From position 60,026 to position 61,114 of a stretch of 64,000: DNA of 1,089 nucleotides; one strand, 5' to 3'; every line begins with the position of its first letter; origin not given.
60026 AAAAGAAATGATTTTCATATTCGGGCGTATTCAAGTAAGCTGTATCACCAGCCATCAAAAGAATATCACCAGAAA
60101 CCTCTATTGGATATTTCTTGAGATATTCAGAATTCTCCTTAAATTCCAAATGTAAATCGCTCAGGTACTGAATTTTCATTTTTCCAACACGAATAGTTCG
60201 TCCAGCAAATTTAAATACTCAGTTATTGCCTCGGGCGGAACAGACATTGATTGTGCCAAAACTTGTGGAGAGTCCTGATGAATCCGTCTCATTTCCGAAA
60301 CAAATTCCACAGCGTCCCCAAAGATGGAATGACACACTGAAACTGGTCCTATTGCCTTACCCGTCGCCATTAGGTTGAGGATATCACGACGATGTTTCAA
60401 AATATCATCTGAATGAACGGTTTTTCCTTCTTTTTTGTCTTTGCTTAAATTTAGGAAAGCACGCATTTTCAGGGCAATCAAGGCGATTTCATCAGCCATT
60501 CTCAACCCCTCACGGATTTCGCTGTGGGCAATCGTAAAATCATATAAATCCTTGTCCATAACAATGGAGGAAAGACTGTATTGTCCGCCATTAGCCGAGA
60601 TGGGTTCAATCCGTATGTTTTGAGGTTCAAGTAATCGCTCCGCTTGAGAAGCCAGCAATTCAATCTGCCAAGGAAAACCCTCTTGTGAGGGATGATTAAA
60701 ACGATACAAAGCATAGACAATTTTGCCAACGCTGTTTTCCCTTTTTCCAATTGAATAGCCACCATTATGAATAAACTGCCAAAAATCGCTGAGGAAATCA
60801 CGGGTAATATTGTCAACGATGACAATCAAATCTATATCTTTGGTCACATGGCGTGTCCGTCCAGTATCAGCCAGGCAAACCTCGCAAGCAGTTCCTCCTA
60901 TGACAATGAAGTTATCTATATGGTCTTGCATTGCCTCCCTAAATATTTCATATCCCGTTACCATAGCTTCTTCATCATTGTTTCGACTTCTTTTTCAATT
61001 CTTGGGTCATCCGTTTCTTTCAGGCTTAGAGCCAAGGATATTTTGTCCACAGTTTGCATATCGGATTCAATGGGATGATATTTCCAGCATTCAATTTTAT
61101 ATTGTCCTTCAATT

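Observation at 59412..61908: Three-gene translationally coupled cassette (wHTH, AbiEii-like NTase, metallophosphoesterase) inserted between hsdS and hsdM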

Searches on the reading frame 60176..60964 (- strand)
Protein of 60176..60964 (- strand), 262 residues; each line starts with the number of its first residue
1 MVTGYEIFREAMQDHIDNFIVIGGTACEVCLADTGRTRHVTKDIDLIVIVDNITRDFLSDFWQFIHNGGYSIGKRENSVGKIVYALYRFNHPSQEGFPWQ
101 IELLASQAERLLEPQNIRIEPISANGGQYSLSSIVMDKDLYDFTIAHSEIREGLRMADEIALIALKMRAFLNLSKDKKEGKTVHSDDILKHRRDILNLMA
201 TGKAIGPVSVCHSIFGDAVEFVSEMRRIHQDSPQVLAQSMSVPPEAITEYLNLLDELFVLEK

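Call 3: search_protein_families(library=pfam, proteins=[window:60176-60964:-], max_evalue=0.1)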
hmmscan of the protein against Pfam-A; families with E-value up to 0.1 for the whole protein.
window:60176-60964:- (262 aa): 2 families
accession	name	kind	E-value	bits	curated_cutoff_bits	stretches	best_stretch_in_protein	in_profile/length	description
PF08843.17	AbiEii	-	0.02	15.3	22.5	1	14-180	10-159/238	Nucleotidyl transferase AbiEii toxin, Type IV TA system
PF07134.16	AcMNPV_Orf18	-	0.069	12.7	25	0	6-58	40-91/327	Autographa californica nuclear polyhedrosis virus (AcMNPV), Orf18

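Call 4: search_protein_families(library=padloc, proteins=[window:60176-60964:-], max_evalue=0.1)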
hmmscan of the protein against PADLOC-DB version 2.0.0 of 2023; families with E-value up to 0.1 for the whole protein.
window:60176-60964:- (262 aa): 0 families

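Call 5: search_protein_families(library=ncbifam, proteins=[window:60176-60964:-], max_evalue=0.1)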
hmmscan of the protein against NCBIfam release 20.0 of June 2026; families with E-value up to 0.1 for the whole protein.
window:60176-60964:- (262 aa): 0 families

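Call 8: find_homologous_proteins(query=window:60176-60964:-)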
Query window:60176-60964:- (262 aa): 85 proteins with E <= 0.001 among 870 candidates.
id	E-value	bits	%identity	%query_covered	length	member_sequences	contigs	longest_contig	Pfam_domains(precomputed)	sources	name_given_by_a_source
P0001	4.9e-170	582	99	100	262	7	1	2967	-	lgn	-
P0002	2.6e-98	347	60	100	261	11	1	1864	-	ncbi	-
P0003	1.8e-97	344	60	100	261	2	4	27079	-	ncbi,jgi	jgi:hypothetical protein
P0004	4.8e-97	343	59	100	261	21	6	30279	-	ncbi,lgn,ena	-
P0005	1.6e-95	338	57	100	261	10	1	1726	-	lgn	-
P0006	7.5e-95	335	58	100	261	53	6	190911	-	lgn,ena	-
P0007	7.9e-95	335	58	100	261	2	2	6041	-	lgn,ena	-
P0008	3.5e-70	255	48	99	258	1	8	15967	-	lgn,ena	-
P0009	8.9e-69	250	48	98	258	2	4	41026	-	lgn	-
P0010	1.2e-67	246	47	98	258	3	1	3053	-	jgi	-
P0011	3.0e-66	242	48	100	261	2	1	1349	PF08843.18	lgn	-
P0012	3.9e-62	228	45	100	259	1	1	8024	-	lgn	-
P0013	1.0e-60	224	44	100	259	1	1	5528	-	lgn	-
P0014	9.8e-59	217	47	99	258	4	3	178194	-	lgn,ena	-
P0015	1.7e-54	203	44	99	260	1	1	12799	-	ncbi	-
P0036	8.9e-37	145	34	87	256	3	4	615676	-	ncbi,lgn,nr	ncbi:MAG: hypothetical protein IPP27_02205 [Bacteroidetes bacterium]|nr:hypothetical protein [Bacter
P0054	4.5e-33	133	38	76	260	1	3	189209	-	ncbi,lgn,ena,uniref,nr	ncbi:hypothetical protein [Empedobacter tilapiae]|uniref:hypothetical protein n=1 Tax=Empedobacter t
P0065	7.5e-32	129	30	99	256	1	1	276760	-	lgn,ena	-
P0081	1.8e-27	115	33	76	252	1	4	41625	-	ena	-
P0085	6.8e-24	103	36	77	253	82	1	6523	-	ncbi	-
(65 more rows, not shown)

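Call 10: search_solved_structures(query=A1, max_evalue=10, show_alignments=2)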
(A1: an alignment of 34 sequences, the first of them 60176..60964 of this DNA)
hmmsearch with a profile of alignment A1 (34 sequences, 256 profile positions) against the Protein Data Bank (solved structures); distinct sequences matched with E-value up to 10: 23.
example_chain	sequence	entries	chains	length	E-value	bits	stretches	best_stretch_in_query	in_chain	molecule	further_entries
6iar_A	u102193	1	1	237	0.85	12.4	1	106-174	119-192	Estrogen receptor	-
6chw_A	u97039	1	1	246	1.3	11.8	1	106-174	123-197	Estrogen receptor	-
6cbz_B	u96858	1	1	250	1.3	11.7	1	106-174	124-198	Estrogen receptor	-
6psj_A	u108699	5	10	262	1.3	11.7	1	106-175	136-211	Estrogen receptor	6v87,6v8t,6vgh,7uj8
9bpx_A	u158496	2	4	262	1.4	11.7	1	106-175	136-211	Estrogen receptor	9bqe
7uj7_D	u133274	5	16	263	1.4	11.7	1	106-175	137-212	Estrogen receptor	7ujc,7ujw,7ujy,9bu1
6chz_A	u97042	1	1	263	1.4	11.7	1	106-174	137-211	Estrogen receptor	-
5dx3_B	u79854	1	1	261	1.4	11.7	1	106-174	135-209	Estrogen receptor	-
6owc_A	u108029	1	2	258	1.4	11.7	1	106-174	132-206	Estrogen receptor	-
7wnv_A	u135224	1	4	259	1.4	11.6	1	106-174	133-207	Estrogen receptor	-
7ymk_A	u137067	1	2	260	1.4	11.6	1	106-174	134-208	Estrogen receptor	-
3uu7_A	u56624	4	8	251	1.5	11.6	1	106-174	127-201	Estrogen receptor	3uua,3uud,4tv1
6cbz_A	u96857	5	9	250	1.5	11.6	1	106-174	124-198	Estrogen receptor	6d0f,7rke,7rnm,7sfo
5t1z_A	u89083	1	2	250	1.5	11.6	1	106-174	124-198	Estrogen receptor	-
7jhd_A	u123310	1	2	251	1.5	11.6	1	106-174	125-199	Estrogen receptor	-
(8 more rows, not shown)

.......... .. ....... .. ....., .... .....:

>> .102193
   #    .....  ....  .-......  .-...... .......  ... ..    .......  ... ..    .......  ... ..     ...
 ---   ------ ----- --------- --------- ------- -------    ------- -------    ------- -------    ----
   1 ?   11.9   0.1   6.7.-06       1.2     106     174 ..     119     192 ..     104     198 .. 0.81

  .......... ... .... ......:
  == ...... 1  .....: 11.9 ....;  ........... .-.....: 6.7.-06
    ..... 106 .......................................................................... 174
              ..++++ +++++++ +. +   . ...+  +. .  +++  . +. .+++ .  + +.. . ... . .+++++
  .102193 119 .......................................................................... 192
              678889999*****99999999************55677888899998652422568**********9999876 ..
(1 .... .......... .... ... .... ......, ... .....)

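Call 11: search_protein_families(library=pfam, alignment_id=A1, max_evalue=0.1)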
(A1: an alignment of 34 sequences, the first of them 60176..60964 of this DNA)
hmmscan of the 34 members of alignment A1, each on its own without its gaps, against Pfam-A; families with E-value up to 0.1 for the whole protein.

A. member 1, window:60176-60964:- (262 aa): 2 families
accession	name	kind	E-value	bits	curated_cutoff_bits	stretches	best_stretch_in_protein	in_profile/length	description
PF08843.17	AbiEii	-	0.02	15.3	22.5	1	14-180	10-159/238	Nucleotidyl transferase AbiEii toxin, Type IV TA system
PF07134.16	AcMNPV_Orf18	-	0.069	12.7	25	0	6-58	40-91/327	Autographa californica nuclear polyhedrosis virus (AcMNPV), Orf18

B. families by the number of members that match (of 34 scanned): 11 families
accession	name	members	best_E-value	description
PF08843.17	AbiEii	16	4.3e-06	Nucleotidyl transferase AbiEii toxin, Type IV TA system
PF19502.5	DUF6036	12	0.016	Nucleotidyltransferase of unknown function (DUF6036)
PF22699.1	GMIP-like_FCH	2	0.067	GEM-interacting protein-like, FCH domain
PF07134.16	AcMNPV_Orf18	2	0.069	Autographa californica nuclear polyhedrosis virus (AcMNPV), Orf18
PF16972.10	TipE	1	0.022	Na+ channel auxiliary subunit TipE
PF12348.14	CLASP_N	1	0.034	CLASP N terminal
PF01909.29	NTP_transf_2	1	0.049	Nucleotidyltransferase domain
PF07851.19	TMEM120A-B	1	0.065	TMEM120A/B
PF10440.15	WIYLD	1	0.07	Ubiquitin-binding WIYLD domain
PF04568.17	IATP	1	0.09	Mitochondrial ATPase inhibitor, IATP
PF09970.15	DUF2204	1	0.093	Nucleotidyl transferase of unknown function (DUF2204)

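Call 12: find_related_loci(query=A1, collection=genome_contigs, flank=10000)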
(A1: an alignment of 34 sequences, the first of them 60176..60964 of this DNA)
Query A1 (262 aa) in genome_contigs; peptide patterns used: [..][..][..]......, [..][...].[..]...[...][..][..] (x = any residue, [..] = any of these).
600 stretches matched a pattern (row limit reached: there are more); 491 encode a relative of the query (tblastn E <= 1e-3); the best 80 are kept; 80 distinct loci.
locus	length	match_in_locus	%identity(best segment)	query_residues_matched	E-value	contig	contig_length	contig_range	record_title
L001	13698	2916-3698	60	1-262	1e-107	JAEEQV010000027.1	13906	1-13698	MAG: Bacteroidales bacterium isolate Tb.RUG.343 NODE_18788_length_13906_cov_1.124247, whole genome shotgun sequence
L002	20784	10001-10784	63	1-262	4e-86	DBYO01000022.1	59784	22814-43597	MAG TPA_asm: Bacteroidales bacterium UBA1184 UBA1184_contig_3822, whole genome shotgun sequence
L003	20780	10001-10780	50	1-262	2e-77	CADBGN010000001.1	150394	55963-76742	MAG: uncultured Bacteroidia bacterium isolate RUG13948 genome assembly, contig: RUG13948_asm_1, whole genome shotgun seq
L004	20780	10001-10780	47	1-262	8e-72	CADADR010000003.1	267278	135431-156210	MAG: uncultured Bacteroidia bacterium isolate RUG13196 genome assembly, contig: RUG13196_asm_3, whole genome shotgun seq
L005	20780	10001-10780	46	1-262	4e-70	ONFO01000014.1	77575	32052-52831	uncultured Bacteroidales bacterium isolate RUG265 genome assembly, contig: scaffold_55, whole genome shotgun sequence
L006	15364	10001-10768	44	1-258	3e-66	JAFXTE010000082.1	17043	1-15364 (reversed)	MAG: Bacteroidales bacterium isolate RGIG6723 Sheep_Rumen-2__c3568, whole genome shotgun sequence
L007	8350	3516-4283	44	1-258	2e-66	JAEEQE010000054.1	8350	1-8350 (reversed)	MAG: Bacteroidales bacterium isolate Tb.RUG.328 NODE_38996_length_8350_cov_1.887997, whole genome shotgun sequence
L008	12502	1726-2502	45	1-261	2e-65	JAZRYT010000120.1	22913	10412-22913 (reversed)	MAG: Bacteroidales bacterium isolate T1900044949_TA20190002.MAGScoT_cleanbin_000038 SGB_3547_k141_1853413, whole genome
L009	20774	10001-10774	43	1-261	2e-65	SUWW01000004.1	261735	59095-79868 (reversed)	MAG: Bacteroidales bacterium isolate SIG108 NODE_70_length_261735_cov_27.889401, whole genome shotgun sequence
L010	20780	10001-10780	42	1-259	5e-62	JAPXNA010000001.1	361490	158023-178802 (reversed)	MAG: Fermentimonas sp. isolate binned_ad_5.74 NODE_12_length_361490_cov_8.470344, whole genome shotgun sequence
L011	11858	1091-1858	45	1-258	6e-62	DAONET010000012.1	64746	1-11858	MAG TPA_asm: Bacteroidales bacterium isolate AMR_MDS_3862 NODE_329_length_64746_cov_15.992967, whole genome shotgun sequ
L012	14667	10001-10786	41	1-262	7e-62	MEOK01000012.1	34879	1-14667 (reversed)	MAG: Bacteroidetes bacterium GWF2_40_14 gwf2_scaffold_2177, whole genome shotgun sequence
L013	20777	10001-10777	40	1-262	2e-61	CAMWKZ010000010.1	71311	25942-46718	MAG TPA_asm: uncultured Prevotellaceae bacterium isolate SRR14411335_bin.6_metawrap_v1.3_MAG genome assembly, contig: NO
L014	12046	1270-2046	40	1-262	2e-61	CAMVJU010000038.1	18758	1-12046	MAG TPA_asm: uncultured Prevotellaceae bacterium isolate SRR8387721_bin.72_metaWRAP_v1.3_MAG genome assembly, contig: ER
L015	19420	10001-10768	41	1-259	4e-61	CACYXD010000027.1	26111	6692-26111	MAG: uncultured Prevotellaceae bacterium isolate RUG12354 genome assembly, contig: RUG12354_asm_27, whole genome shotgun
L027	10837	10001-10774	41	4-262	2e-57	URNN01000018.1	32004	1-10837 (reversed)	uncultured Prevotella sp. isolate UMGS1164 genome assembly, contig: NODE_1615_length_32004_cov_4.459952, whole genome sh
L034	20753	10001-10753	42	8-259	9e-57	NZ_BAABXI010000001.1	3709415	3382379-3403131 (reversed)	Bacteroides sp. f07 sequence01, whole genome shotgun sequence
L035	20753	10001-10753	42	8-259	9e-57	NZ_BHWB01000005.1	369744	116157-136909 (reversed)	Bacteroides faecalis strain KCTC 15687 Contigs05, whole genome shotgun sequence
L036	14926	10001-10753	42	8-259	9e-57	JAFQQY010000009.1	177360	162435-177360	MAG: Prevotella sp. isolate RGIG2070 Goat_Colon-2__c142694, whole genome shotgun sequence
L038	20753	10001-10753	42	8-259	9e-57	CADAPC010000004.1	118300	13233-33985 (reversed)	MAG: uncultured Bacteroidales bacterium isolate RUG13499 genome assembly, contig: RUG13499_asm_4, whole genome shotgun s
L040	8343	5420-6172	42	8-259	9e-57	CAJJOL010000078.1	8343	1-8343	MAG TPA_asm: uncultured Prevotella sp. isolate ERR1190646-bin.12 genome assembly, contig: NODE_2253_length_8343_cov_91.2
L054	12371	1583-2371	40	1-259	5e-54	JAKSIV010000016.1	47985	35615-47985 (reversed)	MAG: Bacteroidaceae bacterium isolate Horse_feces30 MAG030_16, whole genome shotgun sequence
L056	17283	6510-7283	41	4-262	6e-54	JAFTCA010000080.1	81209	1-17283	MAG: Bacteroidales bacterium isolate RGIG3681 Goat_Rumen.Co__c1999083, whole genome shotgun sequence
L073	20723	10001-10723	40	1-251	6e-50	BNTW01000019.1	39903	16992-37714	Bacteroidia bacterium MS502-62 DNA, sequence019, whole genome shotgun sequence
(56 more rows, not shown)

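Call 23: find_encoding_contigs(protein=window:60176-60964:-, flank=10000, max_places=5)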
Protein window:60176-60964:- (262 aa): 8 contigs read that carry it; 5 places shown.
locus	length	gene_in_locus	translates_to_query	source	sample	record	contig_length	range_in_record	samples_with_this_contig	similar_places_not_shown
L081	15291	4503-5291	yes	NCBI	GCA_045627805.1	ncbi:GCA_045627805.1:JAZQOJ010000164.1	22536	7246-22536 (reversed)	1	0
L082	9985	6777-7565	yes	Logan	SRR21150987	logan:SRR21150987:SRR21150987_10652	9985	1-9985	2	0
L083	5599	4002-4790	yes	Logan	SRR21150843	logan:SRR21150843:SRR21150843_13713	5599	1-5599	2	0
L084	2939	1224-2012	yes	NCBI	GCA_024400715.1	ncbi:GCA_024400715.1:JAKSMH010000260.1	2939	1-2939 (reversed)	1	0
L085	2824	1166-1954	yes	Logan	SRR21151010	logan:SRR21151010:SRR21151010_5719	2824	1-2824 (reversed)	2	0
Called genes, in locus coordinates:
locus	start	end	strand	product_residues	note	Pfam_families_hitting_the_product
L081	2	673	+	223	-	?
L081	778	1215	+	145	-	PF01541:GIY-YIG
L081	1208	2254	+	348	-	PF17761:DUF1016_N, PF06250:YhcG_C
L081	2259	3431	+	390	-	PF01420:Methylase_S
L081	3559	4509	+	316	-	-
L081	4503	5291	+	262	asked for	-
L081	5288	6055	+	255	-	PF00149:Metallophos, PF12850:Metallophos_2 (faint)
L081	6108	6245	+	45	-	PF12161:HsdM_N (weak)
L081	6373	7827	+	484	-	PF04326:SLFN_AlbA_2, PF13749:HATPase_c_4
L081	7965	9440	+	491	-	PF12161:HsdM_N (weak), PF02384:N6_Mtase, PF01170:UPF0020 (weak), PF07669:Eco57I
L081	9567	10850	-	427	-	PF06965:Na_H_antiport_1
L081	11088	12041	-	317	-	PF18948:DUF5692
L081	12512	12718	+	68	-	-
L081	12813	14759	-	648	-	PF07973:tRNA_SAD, PF00587:tRNA-synt_2b, PF03129:HGTP_anticodon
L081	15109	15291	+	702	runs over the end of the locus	-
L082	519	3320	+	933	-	PF04313:HSDR_N (weak), PF00270:DEAD, PF04851:ResIII, PF18766:SWI2_SNF2, PF08463:EcoEI_R_C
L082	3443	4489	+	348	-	PF17761:DUF1016_N, PF06250:YhcG_C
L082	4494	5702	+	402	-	PF01420:Methylase_S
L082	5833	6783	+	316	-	-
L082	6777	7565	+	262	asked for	-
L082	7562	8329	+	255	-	PF00149:Metallophos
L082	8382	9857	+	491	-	PF12161:HsdM_N (weak), PF02384:N6_Mtase, PF01170:UPF0020 (weak), PF07669:Eco57I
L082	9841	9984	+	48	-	?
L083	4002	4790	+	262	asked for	-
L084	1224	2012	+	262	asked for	-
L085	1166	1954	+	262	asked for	-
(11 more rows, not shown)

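Call 26: search_protein_families(library=pfam, proteins=[L027:3969-5249:+, L040:2075-3187:+, L034:7968-8867:+, L036:5043-5771:+, L035:5905-6273:+, L038:6317-6658:+, L034:11751-12203:+, L040:7619-7951:+, L054:4530-5798:-, L035:13427-15640:+], max_evalue=0.001)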
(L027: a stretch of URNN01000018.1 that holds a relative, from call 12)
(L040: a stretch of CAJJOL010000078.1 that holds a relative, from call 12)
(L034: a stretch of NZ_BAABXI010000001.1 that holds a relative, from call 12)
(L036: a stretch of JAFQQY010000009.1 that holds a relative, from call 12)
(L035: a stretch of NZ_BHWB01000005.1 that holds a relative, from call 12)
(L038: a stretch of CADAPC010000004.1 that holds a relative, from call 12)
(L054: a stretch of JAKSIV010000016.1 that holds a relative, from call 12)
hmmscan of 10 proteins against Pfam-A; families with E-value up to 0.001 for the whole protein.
L027:3969-5249:+ (426 aa): 3 families
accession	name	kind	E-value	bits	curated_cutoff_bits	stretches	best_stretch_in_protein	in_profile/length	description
PF00589.27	Phage_integrase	-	7.7e-27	94.6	27.1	1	254-408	2-167/172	Phage integrase family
PF13102.12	Phage_int_SAM_5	-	3.6e-17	63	22.3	1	140-237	2-94/98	Phage integrase SAM-like domain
PF17293.8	Arm-DNA-bind_5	-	1e-12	48.9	22.6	1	59-120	1-67/87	Arm DNA-binding domain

L040:2075-3187:+ (370 aa): 1 family
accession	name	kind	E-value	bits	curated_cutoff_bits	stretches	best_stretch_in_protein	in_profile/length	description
PF13481.12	AAA_25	-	3.1e-08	33.9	27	1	39-209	18-194/195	AAA domain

L034:7968-8867:+ (299 aa): 2 families
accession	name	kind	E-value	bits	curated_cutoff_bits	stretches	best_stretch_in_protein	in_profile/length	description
PF13155.12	Toprim_2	-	1.8e-15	57.5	22.1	1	197-290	2-88/88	Toprim-like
PF01807.25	Zn_ribbon_DnaG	-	8.3e-13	48.4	24.9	1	7-93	11-94/98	CHC2 zinc finger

L036:5043-5771:+ (242 aa): 0 families

L035:5905-6273:+ (122 aa): 1 family
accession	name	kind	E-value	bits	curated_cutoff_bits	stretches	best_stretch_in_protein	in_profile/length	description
PF12728.13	HTH_17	-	1.4e-12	48.1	27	1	44-94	1-49/51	Helix-turn-helix domain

L038:6317-6658:+ (113 aa): 1 family
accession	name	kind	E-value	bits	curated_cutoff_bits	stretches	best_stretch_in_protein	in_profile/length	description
PF12728.13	HTH_17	-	3.6e-12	46.8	27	1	46-95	2-50/51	Helix-turn-helix domain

L034:11751-12203:+ (150 aa): 0 families

L040:7619-7951:+ (110 aa): 1 family
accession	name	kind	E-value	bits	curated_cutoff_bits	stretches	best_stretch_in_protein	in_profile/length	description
PF13572.11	DUF4134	-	2.6e-29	101.8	26.5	1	9-106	2-93/93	Domain of unknown function (DUF4134)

L054:4530-5798:- (422 aa): 2 families
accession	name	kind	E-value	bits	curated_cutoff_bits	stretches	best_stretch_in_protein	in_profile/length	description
PF13635.12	DUF4143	-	4.1e-32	111.6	28.1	1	200-364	3-159/160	Domain of unknown function (DUF4143)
PF13173.12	AAA_14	-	2.3e-13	50.7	27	1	20-134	4-127/129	AAA domain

L035:13427-15640:+ (737 aa): 2 families
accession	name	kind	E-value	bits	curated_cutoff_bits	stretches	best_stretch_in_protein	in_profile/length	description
PF19044.6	P-loop_TraG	-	2.5e-82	277.2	25.8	2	415-553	4-144/413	TraG P-loop domain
PF01935.23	DUF87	-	1.9e-05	25.3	23.2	1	445-511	29-97/220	Helicase HerA, central domain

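Call 27: predict_structure(alignment_id=A1)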
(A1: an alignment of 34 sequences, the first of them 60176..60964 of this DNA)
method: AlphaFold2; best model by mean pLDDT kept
length: 262 residues; sequences in the alignment: 34
mean_pLDDT: 86.2   pTM: 0.87
mean pLDDT of the five models: 86.2, 84.1, 83.8, 83.5, 81.2
residues with pLDDT >= 90: 157; 70-90: 67; 50-70: 37; < 50: 1
segments of 3 or more residues with pLDDT < 50: none
pLDDT, mean of each block of 10 residues (from residue 1): 87 93 91 79 73 85 93 77 75 92 74 59 55 78 94 94 95 92 90 94 92 97 97 93 96 97 87
secondary structure, 60 per line:
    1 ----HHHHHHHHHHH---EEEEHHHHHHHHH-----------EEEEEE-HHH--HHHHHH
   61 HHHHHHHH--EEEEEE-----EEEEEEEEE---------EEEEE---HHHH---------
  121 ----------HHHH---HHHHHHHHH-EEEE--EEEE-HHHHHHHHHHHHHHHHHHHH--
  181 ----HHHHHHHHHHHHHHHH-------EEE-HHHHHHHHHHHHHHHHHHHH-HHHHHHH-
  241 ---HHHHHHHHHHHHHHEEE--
elements in order: H5-15 E19-22 H23-31 E43-48 H55-68 E71-76 E82-90 E100-104 H108-111 H131-134 H138-146 E148-151 E154-157 H159-178 H185-200 E208-210 H212-231 H233-239 H244-257 E258-260

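Call 31: fold_search(model_id=the predicted structure, library=pdb)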
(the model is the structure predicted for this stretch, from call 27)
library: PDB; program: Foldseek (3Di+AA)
matches with E <= 10: 282; with E <= 0.001: 0
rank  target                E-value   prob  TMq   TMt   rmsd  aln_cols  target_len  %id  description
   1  8rr5                  5.9e-03  0.99  0.32  0.44   9.9       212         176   15  MenT1 toxin (rv0078a) from Mycobacterium tuberculosis H37Rv, phosphorylated at T39 (released 2024-09-11)
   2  8an4_A                6.2e-03  1.00  0.40  0.51   9.0       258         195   14  MenT1 toxin (rv0078a) from Mycobacterium tuberculosis H37Rv (released 2023-08-02)
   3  4e80_C                4.3e-02  0.60  0.23  0.19   9.2       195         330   10  Structural Basis for the Activity of a Cytoplasmic RNA Terminal U-transferase (released 2012-07-04)
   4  4p37_B                5.4e-02  0.89  0.38  0.22  10.8       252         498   11  Crystal structure of the Megavirus polyadenylate synthase (released 2015-04-01)
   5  4p37_A                6.0e-02  0.90  0.38  0.22  10.9       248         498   11  Crystal structure of the Megavirus polyadenylate synthase (released 2015-04-01)
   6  8xhr_A                8.9e-02  0.35  0.31  0.29  15.5       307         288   12  Crystal structure of Mycobacterium tuberculosis MenT3 bound with CTP (released 2024-02-28)
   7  7c46                  1.8e-01  0.12  0.21  0.20  16.4       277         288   15  Crystal Structure of Rv1045 toxin point variant K189A (released 2021-05-26)
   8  4fhy                  2.1e-01  0.25  0.22  0.19  14.1       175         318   11  Crystal structures of the Cid1 poly (U) polymerase reveal the mechanism for UTP selectivity - Mg 3'-dATP bound (released 2012-08-29)
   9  4ud4_A                3.0e-01  0.30  0.22  0.19  12.2       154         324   11  Structural Plasticity of Cid1 Provides a Basis for its RNA Terminal Uridylyl Transferase Activity (released 2015-03-18)
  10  4fh3                  3.5e-01  0.20  0.22  0.19  14.1       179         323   11  Crystal structures of the Cid1 poly (U) polymerase reveal the mechanism for UTP selectivity (released 2012-08-29)
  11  4fhx                  3.7e-01  0.23  0.22  0.18  12.2       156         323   11  Crystal structures of the Cid1 poly (U) polymerase reveal the mechanism for UTP selectivity - H336N mutant bound to MgAT (released 2012-08-29)
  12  6kal_D                3.9e-01  0.23  0.18  0.12   7.5       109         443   10  Crystal structure of FKRP in complex with Mg ion and CMP (released 2020-01-15)
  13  7ztb_A                5.5e-01  0.05  0.16  0.13  18.1       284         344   11  Structure of the Salmonella tRNA pyrophosphokinase CapRel (released 2022-11-23)
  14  6kal_A                6.9e-01  0.16  0.18  0.12   7.3       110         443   12  Crystal structure of FKRP in complex with Mg ion and CMP (released 2020-01-15)
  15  4ud5_B                7.2e-01  0.13  0.20  0.17  12.4       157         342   11  Structural Plasticity of Cid1 Provides a Basis for its RNA Terminal Uridylyl Transferase Activity (released 2015-03-18)
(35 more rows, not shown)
